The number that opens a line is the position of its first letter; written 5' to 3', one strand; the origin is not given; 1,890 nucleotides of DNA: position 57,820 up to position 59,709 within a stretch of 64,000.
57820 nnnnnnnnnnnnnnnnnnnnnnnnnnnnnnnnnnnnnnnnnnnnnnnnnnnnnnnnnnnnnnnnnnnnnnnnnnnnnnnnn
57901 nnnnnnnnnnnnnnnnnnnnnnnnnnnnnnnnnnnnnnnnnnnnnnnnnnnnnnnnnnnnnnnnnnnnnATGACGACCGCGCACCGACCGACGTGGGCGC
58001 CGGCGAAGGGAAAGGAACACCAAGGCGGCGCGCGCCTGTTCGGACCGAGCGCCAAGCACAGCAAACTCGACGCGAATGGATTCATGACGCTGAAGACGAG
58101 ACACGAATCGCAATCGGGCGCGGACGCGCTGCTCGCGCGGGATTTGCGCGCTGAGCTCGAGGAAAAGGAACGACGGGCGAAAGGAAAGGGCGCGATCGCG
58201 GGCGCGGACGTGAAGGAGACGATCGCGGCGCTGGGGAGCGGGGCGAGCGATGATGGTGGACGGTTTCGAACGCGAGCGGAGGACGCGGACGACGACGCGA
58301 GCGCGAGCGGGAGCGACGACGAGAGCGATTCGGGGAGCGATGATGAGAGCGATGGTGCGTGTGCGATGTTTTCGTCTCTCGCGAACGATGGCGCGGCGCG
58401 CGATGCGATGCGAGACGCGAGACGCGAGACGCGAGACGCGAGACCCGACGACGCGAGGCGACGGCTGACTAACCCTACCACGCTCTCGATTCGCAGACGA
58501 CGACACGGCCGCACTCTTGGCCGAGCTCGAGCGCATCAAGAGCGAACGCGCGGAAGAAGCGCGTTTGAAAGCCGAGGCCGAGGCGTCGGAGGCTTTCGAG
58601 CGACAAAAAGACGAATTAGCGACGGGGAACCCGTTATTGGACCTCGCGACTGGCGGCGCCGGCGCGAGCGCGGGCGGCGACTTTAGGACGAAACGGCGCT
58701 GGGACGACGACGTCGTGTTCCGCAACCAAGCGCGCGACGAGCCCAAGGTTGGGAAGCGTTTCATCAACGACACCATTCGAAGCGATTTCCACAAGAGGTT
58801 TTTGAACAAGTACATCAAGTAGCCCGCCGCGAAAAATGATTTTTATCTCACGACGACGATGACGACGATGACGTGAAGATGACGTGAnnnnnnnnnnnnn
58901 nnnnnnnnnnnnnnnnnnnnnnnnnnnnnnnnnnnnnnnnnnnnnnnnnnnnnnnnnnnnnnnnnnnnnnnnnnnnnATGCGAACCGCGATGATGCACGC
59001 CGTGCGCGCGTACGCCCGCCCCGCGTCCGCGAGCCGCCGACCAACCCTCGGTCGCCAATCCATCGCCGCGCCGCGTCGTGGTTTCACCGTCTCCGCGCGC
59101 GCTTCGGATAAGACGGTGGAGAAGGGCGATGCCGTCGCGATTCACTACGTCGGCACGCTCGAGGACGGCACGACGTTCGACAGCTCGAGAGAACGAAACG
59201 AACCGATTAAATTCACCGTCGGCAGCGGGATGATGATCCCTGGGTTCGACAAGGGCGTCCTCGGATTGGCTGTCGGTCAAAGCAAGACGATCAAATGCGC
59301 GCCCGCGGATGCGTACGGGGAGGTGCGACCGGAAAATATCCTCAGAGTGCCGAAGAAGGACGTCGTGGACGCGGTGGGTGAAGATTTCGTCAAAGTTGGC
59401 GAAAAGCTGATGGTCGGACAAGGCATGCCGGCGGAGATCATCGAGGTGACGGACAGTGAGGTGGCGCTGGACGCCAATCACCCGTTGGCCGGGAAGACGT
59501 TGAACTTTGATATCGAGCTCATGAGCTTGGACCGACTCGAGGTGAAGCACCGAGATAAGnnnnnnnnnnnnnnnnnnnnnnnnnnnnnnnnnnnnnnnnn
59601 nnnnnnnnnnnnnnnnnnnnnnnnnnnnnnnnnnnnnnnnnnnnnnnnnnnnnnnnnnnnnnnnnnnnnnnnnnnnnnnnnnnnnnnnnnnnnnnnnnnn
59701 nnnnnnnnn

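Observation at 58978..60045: SlyD-type FKBP fused to a cyclophilin (dual-family immunophilin) behind an organellar presequence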

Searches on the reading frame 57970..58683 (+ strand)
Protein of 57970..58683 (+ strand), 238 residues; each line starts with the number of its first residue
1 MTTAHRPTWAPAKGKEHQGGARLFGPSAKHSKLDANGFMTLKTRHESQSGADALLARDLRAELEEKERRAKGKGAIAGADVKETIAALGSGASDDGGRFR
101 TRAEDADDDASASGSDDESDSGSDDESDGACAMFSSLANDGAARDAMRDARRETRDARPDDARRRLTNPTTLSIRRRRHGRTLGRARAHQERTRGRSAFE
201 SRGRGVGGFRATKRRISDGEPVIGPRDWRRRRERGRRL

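Call 27: search_protein_families(library=pfam, proteins=[window:57970-58683:+], max_evalue=0.001)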
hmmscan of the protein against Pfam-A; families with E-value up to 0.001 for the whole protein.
window:57970-58683:+ (238 aa): 1 family
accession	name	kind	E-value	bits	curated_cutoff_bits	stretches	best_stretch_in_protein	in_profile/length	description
PF04889.17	Cwf_Cwc_15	-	8.5e-21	75.3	30.4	1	1-148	1-162/244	Cwf15/Cwc15 cell cycle control protein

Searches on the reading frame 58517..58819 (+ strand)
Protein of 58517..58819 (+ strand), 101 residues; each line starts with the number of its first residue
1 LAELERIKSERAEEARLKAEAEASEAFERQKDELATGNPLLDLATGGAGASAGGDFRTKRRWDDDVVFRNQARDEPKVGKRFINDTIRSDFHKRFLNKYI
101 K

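Call 27: search_protein_families(library=pfam, proteins=[window:58517-58819:+], max_evalue=0.001)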
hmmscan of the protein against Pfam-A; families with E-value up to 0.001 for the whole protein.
window:58517-58819:+ (101 aa): 1 family
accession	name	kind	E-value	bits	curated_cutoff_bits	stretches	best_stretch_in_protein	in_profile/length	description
PF04889.17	Cwf_Cwc_15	-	3.6e-38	132.2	30.4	1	1-101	148-244/244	Cwf15/Cwc15 cell cycle control protein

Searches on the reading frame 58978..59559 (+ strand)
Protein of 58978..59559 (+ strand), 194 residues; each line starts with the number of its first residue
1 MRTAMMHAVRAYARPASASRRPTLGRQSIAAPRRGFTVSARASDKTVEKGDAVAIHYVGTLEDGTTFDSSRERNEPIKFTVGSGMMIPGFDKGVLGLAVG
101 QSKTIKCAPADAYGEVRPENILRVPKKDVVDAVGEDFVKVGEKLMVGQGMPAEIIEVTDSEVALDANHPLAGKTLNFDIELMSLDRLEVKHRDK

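Call 7: search_solved_structures(query=window:58978-59559:+, max_evalue=0.001, show_alignments=3)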
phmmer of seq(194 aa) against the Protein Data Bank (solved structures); distinct sequences matched with E-value up to 0.001: 165 (the best 60 are shown).
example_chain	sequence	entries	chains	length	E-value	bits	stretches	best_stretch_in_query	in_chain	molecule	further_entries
5i7p_A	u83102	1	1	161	8.9e-29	103.7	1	47-186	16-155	Peptidyl-prolyl cis-trans isomerase FKBP1A,FKBP-type peptidyl-prolyl cis-trans isomerase S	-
5i7q_A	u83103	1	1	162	4.3e-28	101.5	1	47-186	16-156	Peptidyl-prolyl cis-trans isomerase FKBP1A,FKBP-type 16 kDa peptidyl-prolyl cis-trans isom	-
3jxv_A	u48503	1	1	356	2.6e-27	99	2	46-116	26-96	70 kDa peptidyl-prolyl isomerase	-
3jym_A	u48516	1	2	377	3.4e-27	98.6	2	46-116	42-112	FK506-binding protein (FKBP) from wheat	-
1ix5_A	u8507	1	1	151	2.5e-23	86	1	47-183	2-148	FKBP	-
4dt4_A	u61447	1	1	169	2.2e-22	82.9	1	44-186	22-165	FKBP-type 16 kDa peptidyl-prolyl cis-trans isomerase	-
2m2a_A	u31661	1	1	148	3.5e-22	82.3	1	45-185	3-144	FKBP-type 16 kDa peptidyl-prolyl cis-trans isomerase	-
6vct_A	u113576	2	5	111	2.6e-18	69.6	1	47-117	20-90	Peptidylprolyl isomerase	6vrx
2lpv_A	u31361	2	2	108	5.9e-18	68.5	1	42-116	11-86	FKBP-type peptidyl-prolyl cis-trans isomerase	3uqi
7dki_A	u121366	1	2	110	1.2e-16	64.2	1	46-118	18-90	Peptidylprolyl isomerase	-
6tz8_C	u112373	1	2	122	1.6e-16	63.8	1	43-115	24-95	FK506-binding protein 1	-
9kdf_F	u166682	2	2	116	4.6e-16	62.3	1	47-118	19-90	Peptidyl-prolyl cis-trans isomerase FKBP1B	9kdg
2dg4_A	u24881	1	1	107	6.2e-16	61.9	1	47-121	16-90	FK506-binding protein 1A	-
8chi_A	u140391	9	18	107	6.4e-16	61.8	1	47-121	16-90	Peptidyl-prolyl cis-trans isomerase FKBP1A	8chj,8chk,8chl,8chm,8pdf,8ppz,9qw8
4ipx_A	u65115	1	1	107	6.8e-16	61.8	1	47-121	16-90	Peptidyl-prolyl cis-trans isomerase FKBP1A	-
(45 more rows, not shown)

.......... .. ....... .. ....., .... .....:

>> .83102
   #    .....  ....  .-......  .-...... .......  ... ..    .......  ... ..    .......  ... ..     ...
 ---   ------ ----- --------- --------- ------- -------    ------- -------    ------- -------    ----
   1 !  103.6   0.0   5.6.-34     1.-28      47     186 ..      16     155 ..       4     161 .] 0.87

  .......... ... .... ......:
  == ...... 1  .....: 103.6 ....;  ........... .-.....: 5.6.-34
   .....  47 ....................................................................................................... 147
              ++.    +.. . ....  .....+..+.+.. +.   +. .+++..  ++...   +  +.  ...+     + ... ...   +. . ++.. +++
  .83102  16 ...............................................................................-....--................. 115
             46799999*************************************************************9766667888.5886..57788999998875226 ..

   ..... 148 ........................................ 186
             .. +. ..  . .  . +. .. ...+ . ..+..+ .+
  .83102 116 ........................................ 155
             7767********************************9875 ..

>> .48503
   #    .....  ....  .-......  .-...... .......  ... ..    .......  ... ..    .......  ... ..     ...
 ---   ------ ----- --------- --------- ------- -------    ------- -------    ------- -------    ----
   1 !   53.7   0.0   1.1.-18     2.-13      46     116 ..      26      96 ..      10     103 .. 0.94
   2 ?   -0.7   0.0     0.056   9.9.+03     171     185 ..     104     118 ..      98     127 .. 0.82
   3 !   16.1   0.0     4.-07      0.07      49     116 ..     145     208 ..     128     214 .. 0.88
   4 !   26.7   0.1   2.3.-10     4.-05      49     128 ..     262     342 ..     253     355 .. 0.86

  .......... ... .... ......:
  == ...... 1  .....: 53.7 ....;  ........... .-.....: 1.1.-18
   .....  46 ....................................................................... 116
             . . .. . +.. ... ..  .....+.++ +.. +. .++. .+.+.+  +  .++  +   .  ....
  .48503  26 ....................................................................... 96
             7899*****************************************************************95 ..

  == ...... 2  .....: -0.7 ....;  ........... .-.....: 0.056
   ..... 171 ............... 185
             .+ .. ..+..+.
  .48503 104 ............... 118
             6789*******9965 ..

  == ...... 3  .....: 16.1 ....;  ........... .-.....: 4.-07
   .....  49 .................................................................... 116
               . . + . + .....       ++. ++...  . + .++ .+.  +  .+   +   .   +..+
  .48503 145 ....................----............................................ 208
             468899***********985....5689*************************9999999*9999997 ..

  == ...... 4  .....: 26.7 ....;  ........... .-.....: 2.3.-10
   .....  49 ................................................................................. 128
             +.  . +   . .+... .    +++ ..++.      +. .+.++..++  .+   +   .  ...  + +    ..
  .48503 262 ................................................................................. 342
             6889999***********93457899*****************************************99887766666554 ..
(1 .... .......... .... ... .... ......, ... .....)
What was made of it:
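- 59323..59475 (+): Insert-in-flap (IF) chaperone module (residues ~116-166): four strands plus one short helix, inserted where FKBP12 has its flap loop. Sequence alignment through the IF of SlyD and SlpA (call 7).
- Checked: The N-terminal half aligns straight through the IF insert with the FKBP12-IF(SlyD) and FKBP12-IF(SlpA) chimeras, with SlpA and with MtFKBP17 (call 7).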
